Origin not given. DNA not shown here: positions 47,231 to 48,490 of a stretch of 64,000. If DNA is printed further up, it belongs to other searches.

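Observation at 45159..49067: Stand-alone sulfotransferase + convergent alpha/beta-hydrolase directly after a TE-less PKS: candidate trans-acting sulfation/release system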

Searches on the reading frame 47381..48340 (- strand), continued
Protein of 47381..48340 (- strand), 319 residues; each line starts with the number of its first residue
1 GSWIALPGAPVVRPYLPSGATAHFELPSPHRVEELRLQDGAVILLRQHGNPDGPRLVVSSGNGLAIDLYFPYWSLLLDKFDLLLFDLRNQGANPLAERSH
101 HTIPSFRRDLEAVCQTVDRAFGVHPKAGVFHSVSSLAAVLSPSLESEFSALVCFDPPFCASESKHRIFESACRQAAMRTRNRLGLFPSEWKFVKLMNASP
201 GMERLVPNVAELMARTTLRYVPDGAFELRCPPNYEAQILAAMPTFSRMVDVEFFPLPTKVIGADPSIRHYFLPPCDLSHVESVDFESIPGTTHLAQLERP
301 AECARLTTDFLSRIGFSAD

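Call 74: find_homologous_proteins(query=L033:4702-5568:+, max_evalue=1e-40)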
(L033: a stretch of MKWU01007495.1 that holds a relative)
Query L033:4702-5568:+ (289 aa): 2890 proteins with E <= 1e-40 among 4738 candidates; the best 120 are listed.
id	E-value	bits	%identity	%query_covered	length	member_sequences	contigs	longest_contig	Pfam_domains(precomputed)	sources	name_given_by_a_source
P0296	1.2e-188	644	96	100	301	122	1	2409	PF12697.14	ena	-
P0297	5.3e-176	602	89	100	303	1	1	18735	PF12697.14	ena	-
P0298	7.3e-175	599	88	100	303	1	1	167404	PF12697.14,PF00561.27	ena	-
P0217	1.0e-172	591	85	100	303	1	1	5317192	PF12697.14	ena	-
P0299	1.2e-170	585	85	100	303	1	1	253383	PF12697.14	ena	-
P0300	1.8e-169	581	85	100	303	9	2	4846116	PF12697.14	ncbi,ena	-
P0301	2.9e-169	580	85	100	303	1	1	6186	PF12697.14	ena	-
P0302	2.9e-169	580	85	100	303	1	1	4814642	PF12697.14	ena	-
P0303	3.1e-169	580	84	100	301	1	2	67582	PF12697.14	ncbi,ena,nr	ncbi:MAG: alpha/beta hydrolase [Bryobacterales bacterium]|nr:alpha/beta hydrolase [Bryobacterales ba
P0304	7.4e-169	579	84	100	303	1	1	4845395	PF12697.14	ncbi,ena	-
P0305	8.0e-169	579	84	100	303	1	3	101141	PF12697.14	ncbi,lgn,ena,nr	ncbi:MAG: alpha/beta hydrolase [Acidobacteriota bacterium]|nr:alpha/beta hydrolase [Acidobacteriota 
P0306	1.5e-168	578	84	100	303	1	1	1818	PF12697.14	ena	-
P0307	1.6e-168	578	84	100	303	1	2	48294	PF12697.14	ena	-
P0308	1.7e-168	578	84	100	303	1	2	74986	PF12697.14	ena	-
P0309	2.7e-168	577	84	100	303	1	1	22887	PF12697.14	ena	-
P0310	3.2e-168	577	84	100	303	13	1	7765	PF12697.14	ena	-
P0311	3.3e-168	577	84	100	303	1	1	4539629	PF12697.14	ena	-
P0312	4.2e-168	576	84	100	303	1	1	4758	PF12697.14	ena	-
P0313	7.0e-168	576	83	100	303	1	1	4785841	PF12697.14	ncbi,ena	-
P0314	7.5e-168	576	84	100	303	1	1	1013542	PF12697.14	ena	-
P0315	1.1e-167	575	84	100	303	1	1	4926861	PF12697.14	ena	-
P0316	1.1e-167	575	84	100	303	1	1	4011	PF12697.14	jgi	-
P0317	1.1e-167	575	84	100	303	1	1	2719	PF12697.14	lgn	-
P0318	1.3e-167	575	84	100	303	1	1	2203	PF12697.14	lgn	-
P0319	1.3e-167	575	84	100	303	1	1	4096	PF12697.14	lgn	-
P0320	1.3e-167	575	84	100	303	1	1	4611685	PF12697.14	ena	-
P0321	1.3e-167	575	84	100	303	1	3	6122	PF12697.14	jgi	-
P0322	1.3e-167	575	84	100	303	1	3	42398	PF12697.14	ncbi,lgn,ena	-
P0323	4.8e-167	573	84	100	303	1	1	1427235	PF12697.14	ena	-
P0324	7.2e-167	572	84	100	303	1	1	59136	PF12697.14,PF12146.16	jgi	-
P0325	7.2e-167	572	84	100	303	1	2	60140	PF12697.14,PF12146.16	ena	-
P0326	7.4e-167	572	84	100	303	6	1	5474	PF12697.14,PF00561.27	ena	-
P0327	5.6e-166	569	83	100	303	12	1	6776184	PF12697.14,PF00561.27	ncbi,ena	-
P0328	9.9e-166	569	83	100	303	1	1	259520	PF12697.14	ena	-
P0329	7.4e-165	566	82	100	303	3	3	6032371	PF12697.14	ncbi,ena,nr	ncbi:MAG: alpha/beta hydrolase [Gemmatimonadaceae bacterium]|nr:alpha/beta hydrolase [Gemmatimonadac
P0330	8.8e-165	565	82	100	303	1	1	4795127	PF12697.14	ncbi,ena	-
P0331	9.4e-165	565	81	100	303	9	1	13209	PF12697.14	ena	-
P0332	1.9e-164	564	83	100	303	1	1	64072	PF12697.14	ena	-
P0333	3.4e-164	564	83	100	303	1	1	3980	PF12697.14,PF00561.27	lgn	-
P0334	9.0e-164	562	81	100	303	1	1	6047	PF12697.14,PF00561.27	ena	-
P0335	1.1e-163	562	81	100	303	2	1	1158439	PF12697.14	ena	-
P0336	1.7e-163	561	82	100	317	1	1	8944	PF12697.14,PF00561.27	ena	-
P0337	8.1e-163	559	83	100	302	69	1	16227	PF12697.14,PF00561.27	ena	-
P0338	9.3e-163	559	81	100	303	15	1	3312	PF12697.14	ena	-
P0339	2.4e-162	557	81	100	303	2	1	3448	PF12697.14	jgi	jgi:pimeloyl-ACP methyl ester carboxylesterase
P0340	5.3e-161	553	80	100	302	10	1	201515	PF12697.14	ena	-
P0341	1.2e-159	549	85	95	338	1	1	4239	PF12697.14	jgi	-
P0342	1.4e-159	548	84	96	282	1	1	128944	PF12697.14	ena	-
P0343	5.9e-158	543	81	100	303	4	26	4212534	PF12697.14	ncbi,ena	-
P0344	4.7e-156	537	78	100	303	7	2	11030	PF12697.14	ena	-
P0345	1.4e-155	535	79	100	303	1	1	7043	PF12697.14,PF00561.27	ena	-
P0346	2.0e-154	531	78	100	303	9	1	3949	PF12697.14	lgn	-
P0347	3.1e-154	531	79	100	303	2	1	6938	PF12697.14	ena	-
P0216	1.6e-153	528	78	100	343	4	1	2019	PF12697.14,PF00561.27,PF12146.16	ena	-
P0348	2.2e-153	528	78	100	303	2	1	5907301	PF12697.14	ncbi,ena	-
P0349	2.4e-153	528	77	100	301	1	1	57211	PF12697.14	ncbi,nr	ncbi:MAG: alpha/beta hydrolase [Gemmatimonadota bacterium]|nr:alpha/beta hydrolase [Gemmatimonadota 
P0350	4.4e-153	527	79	100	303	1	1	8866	PF12697.14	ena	-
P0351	4.4e-153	527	79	100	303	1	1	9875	PF12697.14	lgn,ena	-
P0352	6.6e-153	526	78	100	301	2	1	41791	PF12697.14,PF00561.27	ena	-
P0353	6.8e-153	526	77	100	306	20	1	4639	PF12697.14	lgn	-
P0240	7.4e-153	526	79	100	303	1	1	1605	PF12697.14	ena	-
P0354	8.3e-153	526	78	100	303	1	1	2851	PF12697.14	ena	-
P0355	2.6e-152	525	77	100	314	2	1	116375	PF12697.14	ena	-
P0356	2.7e-152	524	77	100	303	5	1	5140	PF12697.14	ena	-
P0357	3.3e-152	524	76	100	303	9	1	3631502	PF12697.14,PF00561.27,PF12146.16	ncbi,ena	-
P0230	8.3e-152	523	77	100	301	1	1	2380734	PF12697.14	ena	-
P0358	3.0e-151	521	78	100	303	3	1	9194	PF12697.14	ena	-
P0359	4.7e-151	520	74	100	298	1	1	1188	PF12697.14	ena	-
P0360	5.0e-151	520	78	100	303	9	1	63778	PF12697.14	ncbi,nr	ncbi:MAG: alpha/beta hydrolase [Candidatus Latescibacteria bacterium]|nr:alpha/beta hydrolase [Candi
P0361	6.0e-151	520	80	96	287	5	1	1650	PF12697.14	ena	-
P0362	8.1e-151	520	78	100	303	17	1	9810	PF12697.14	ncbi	-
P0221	1.2e-150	519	77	100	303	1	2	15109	PF12697.14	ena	-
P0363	1.4e-150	519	76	100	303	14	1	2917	PF12697.14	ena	-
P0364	5.7e-150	517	78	100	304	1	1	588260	PF12697.14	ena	-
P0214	6.3e-150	517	76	100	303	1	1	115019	PF12697.14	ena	-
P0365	7.5e-150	516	73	100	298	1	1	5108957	PF12697.14,PF00561.27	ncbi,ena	-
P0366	1.3e-149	516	74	100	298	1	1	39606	PF12697.14,PF00561.27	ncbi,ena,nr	ncbi:MAG: alpha/beta hydrolase [Deltaproteobacteria bacterium]|nr:alpha/beta hydrolase [Deltaproteob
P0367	4.3e-149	514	73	100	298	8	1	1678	PF12697.14,PF00561.27,PF12146.16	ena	-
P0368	4.7e-149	514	73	100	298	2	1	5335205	PF12697.14,PF00561.27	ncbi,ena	-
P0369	5.0e-149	514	74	100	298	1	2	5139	PF12697.14,PF00561.27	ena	-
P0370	1.3e-148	512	73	100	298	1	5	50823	PF12697.14,PF00561.27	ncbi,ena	-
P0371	1.3e-148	512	73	100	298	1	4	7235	PF12697.14,PF00561.27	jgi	-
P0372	1.4e-148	512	74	100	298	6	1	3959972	PF12697.14,PF00561.27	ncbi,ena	-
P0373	2.0e-148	512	78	100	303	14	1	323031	PF12697.14,PF00561.27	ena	-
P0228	5.3e-148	510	74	100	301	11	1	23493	PF12697.14,PF00561.27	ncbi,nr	ncbi:MAG: alpha/beta hydrolase [Chloroflexi bacterium]|nr:alpha/beta hydrolase [Chloroflexota bacter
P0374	5.5e-148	510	73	100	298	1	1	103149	PF12697.14,PF00561.27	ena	-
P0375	5.6e-148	510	72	100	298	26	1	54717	PF12697.14,PF00561.27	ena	-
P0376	6.5e-148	510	75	100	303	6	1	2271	PF12697.14,PF00561.27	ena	-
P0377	2.2e-147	508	74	100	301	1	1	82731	PF12697.14,PF00561.27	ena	-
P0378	3.4e-147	508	73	100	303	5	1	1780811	PF12697.14,PF00561.27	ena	-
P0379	3.7e-147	508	74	100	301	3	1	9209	PF12697.14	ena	-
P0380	4.6e-147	507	73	100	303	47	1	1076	PF12697.14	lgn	-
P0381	8.5e-147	506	73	100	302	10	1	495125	PF12697.14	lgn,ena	-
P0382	1.6e-146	506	75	100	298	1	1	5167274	PF12697.14,PF00561.27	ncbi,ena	-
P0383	2.6e-146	505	74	100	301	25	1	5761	PF12697.14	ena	-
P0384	3.5e-146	504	74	100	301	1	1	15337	PF12697.14,PF00561.27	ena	-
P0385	3.5e-146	504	74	100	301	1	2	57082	PF12697.14,PF00561.27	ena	-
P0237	3.8e-146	504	74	100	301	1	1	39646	PF12697.14,PF00561.27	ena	-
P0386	4.1e-146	504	74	100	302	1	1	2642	PF12697.14,PF00561.27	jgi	-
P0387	7.0e-146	503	74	100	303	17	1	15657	PF12697.14,PF00561.27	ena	-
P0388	7.7e-146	503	74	100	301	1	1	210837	PF12697.14,PF00561.27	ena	-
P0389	7.9e-146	503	74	100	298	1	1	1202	PF12697.14,PF00561.27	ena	-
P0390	8.1e-146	503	73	100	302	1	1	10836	PF12697.14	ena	-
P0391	9.9e-146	503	74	100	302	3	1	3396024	PF12697.14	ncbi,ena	-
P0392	9.9e-146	503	74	100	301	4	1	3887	PF12697.14,PF00561.27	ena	-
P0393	1.0e-145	503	74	100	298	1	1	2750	PF12697.14,PF00561.27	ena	-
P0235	1.3e-145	503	73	100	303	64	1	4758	PF12697.14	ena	-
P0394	1.4e-145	502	74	100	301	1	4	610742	PF12697.14,PF00561.27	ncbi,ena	-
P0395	2.0e-145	502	74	100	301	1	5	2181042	PF12697.14,PF00561.27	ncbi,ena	-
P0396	4.8e-145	501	73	100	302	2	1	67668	PF12697.14,PF00561.27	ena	-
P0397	5.5e-145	500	73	100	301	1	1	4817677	PF12697.14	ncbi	-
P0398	7.3e-145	500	73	100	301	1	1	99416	PF12697.14,PF12146.16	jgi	-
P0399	1.7e-144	499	73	100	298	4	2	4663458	PF12697.14,PF00561.27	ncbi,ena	-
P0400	1.8e-144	499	71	100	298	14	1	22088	PF12697.14,PF00561.27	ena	-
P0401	1.8e-144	499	73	100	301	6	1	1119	PF12697.14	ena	-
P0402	2.1e-144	499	73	100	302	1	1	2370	PF12697.14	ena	-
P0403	2.9e-144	498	74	100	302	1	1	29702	PF12697.14,PF00561.27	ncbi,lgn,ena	-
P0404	2.9e-144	498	73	100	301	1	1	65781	PF12697.14,PF00561.27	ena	-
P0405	2.9e-144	498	73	100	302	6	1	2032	PF12697.14,PF00561.27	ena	-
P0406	2.9e-144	498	74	100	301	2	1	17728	PF12697.14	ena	-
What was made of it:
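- The family has more than 2800 homologues at E<=1e-40 (call 74).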

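Call 78: search_protein_families(library=ncbifam, proteins=[window:47381-48340:-, L018:9804-10781:+, L015:3598-4311:-, L039:7963-9699:-], max_evalue=0.001)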
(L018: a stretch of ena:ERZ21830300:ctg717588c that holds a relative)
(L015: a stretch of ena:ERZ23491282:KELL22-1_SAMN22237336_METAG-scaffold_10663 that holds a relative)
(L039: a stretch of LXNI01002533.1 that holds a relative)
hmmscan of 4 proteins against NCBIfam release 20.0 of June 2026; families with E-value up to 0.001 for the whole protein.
window:47381-48340:- (319 aa): 2 families
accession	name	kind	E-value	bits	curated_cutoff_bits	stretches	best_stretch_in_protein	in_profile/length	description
NF004514.1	PRK05855.1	equivalog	2.9e-05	22.9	455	1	38-158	7-128/578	SDR family oxidoreductase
NF051488.1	bifunc_PcaDC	exception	0.00029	20.1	390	0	279-312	218-251/375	bifunctional 3-oxoadipate enol-lactonase/4-carboxymuconolactone decarboxylase PcaDC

L018:9804-10781:+ (325 aa): 0 families

L015:3598-4311:- (237 aa): 3 families
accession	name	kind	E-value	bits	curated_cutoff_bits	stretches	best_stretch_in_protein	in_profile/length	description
NF042922.1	4PPT_HetI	equivalog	3.5e-26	92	370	1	22-182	24-184/235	4'-phosphopantetheinyl transferase HetI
NF007676.0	PRK10351.1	equivalog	7.4e-10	38.7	174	1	83-178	52-144/195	4'-phosphopantetheinyl transferase AcpT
TIGR00556.1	pantethn_trn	domain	3.3e-06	27.2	45.35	1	142-186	29-73/128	phosphopantetheine--protein transferase domain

L039:7963-9699:- (579 aa): 4 families
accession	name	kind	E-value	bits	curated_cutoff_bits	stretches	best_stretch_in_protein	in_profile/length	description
TIGR03173.1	pbuX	subfamily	2.8e-60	204.2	414.15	1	26-436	1-406/407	xanthine permease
TIGR00801.1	ncs2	superfamily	4.9e-53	180.6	291.8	1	23-434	7-414/415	NCS2 family nucleobase:cation symporter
NF007995.0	PRK10720.1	equivalog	4.3e-15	55.5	477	1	93-383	73-359/429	uracil permease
NF008502.0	PRK11412.1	equivalog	5.5e-08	32.3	370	1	110-435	102-426/433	uracil/xanthine transporter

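Call 81: find_encoding_contigs(protein=P0129, flank=10000, max_places=2)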
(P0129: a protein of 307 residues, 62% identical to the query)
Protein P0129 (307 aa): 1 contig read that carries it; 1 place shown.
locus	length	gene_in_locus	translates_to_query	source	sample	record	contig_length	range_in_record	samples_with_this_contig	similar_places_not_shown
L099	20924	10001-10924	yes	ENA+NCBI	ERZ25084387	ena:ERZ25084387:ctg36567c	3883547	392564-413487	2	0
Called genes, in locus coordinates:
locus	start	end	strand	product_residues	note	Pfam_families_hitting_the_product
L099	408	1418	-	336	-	PF13714:PEP_mutase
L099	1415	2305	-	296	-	PF03781:FGE-sulfatase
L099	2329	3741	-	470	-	PF07394:DUF1501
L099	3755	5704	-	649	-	PF07583:PSCyt2, PF07587:PSD1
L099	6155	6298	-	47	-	-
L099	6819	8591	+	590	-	PF00246:Peptidase_M14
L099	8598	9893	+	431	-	PF14561:TPR_20 (faint), PF24575:TPR_Slam (faint), PF13414:TPR_11 (faint), PF13432:TPR_16 (weak), PF23914:TPR_CcmH_CycH (weak), PF13424:TPR_12 (weak), PF13371:TPR_9 (weak), PF14559:TPR_19, +7 more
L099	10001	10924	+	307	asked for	PF12697:Abhydrolase_6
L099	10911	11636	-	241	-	PF22624:AASDHPPT_N, PF01648:ACPS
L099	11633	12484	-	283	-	PF00149:Metallophos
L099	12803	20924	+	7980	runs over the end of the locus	PF00109:ketoacyl-synt, PF00550:PP-binding, PF02801:Ketoacyl-synt_C, PF16197:KAsynt_C_assoc, PF00698:Acyl_transf_1, PF22336:RhiE-like_linker, PF22621:CurL-like_PKS_C, PF00109:ketoacyl-synt, +52 more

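Call 82: find_encoding_contigs(protein=P0127, flank=10000, max_places=2)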
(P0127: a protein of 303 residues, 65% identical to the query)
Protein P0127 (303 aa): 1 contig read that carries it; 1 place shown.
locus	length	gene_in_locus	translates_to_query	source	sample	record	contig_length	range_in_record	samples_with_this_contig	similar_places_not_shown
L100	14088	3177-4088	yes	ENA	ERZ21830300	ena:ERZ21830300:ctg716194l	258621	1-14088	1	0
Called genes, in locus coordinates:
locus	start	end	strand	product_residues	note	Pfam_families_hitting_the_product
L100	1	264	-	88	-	?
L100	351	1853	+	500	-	PF01408:GFO_IDH_MocA, PF22725:GFO_IDH_MocA_C3 (faint), PF19051:GFO_IDH_MocA_C2 (weak), PF02894:GFO_IDH_MocA_C (faint)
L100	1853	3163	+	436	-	PF06439:3keto-disac_hyd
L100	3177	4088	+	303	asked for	PF12697:Abhydrolase_6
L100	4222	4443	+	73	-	PF00550:PP-binding (weak)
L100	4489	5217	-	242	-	PF22624:AASDHPPT_N, PF01648:ACPS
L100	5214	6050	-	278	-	PF00149:Metallophos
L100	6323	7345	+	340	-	PF00685:Sulfotransfer_1 (faint), PF13469:Sulfotransfer_3 (weak)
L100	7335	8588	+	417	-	PF00109:ketoacyl-synt, PF00108:Thiolase_N (faint), PF02801:Ketoacyl-synt_C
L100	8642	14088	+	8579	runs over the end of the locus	-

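Call 94: search_solved_structures(query=A1, max_evalue=0.01)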
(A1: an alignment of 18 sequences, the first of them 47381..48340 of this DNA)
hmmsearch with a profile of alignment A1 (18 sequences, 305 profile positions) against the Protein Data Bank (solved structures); distinct sequences matched with E-value up to 0.01: 16.
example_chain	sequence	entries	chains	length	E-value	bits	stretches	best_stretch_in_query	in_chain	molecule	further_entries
8clt_A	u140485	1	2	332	3.3e-05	26.1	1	25-294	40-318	Zearalenone lactonase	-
8clu_A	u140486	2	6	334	3.3e-05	26.1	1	25-294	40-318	Zearalenone lactonase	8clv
4psu_A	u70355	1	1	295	8.1e-05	24.8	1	30-120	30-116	Alpha/beta hydrolase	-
27ct_A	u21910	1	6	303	8.7e-05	24.7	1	30-125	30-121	RPA1511_2297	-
5a62_A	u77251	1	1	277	0.0007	21.7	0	32-104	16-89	PUTATIVE ALPHA/BETA HYDROLASE FOLD PROTEIN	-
8cln_A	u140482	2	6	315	0.0008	21.5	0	12-149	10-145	Hydrolase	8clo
3c5v_A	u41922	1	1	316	0.0011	21.1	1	33-130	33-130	Protein phosphatase methylesterase 1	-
21dl_A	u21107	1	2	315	0.0018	20.4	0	30-125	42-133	RPA1511_5221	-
3c5w_P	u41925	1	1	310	0.0032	19.6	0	33-111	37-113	PP2A-specific methylesterase PME-1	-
7ukb_A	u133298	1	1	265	0.0042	19.2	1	39-129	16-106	alpha/beta-hydrolase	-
4ih4_A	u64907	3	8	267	0.0044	19.1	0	39-156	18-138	AT3g03990/T11I18_10 | Strigolactone esterase D14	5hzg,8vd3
8z53_A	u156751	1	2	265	0.0051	18.9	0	39-156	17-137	Strigolactone esterase D14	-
7soy_P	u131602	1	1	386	0.0057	18.7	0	33-111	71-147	Protein phosphatase methylesterase 1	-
9c2g_A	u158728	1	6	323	0.0069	18.5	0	7-102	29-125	Isobutylene epoxide hydrolase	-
3ibt_A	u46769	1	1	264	0.0074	18.4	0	273-298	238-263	1H-3-hydroxy-4-oxoquinoline 2,4-dioxygenase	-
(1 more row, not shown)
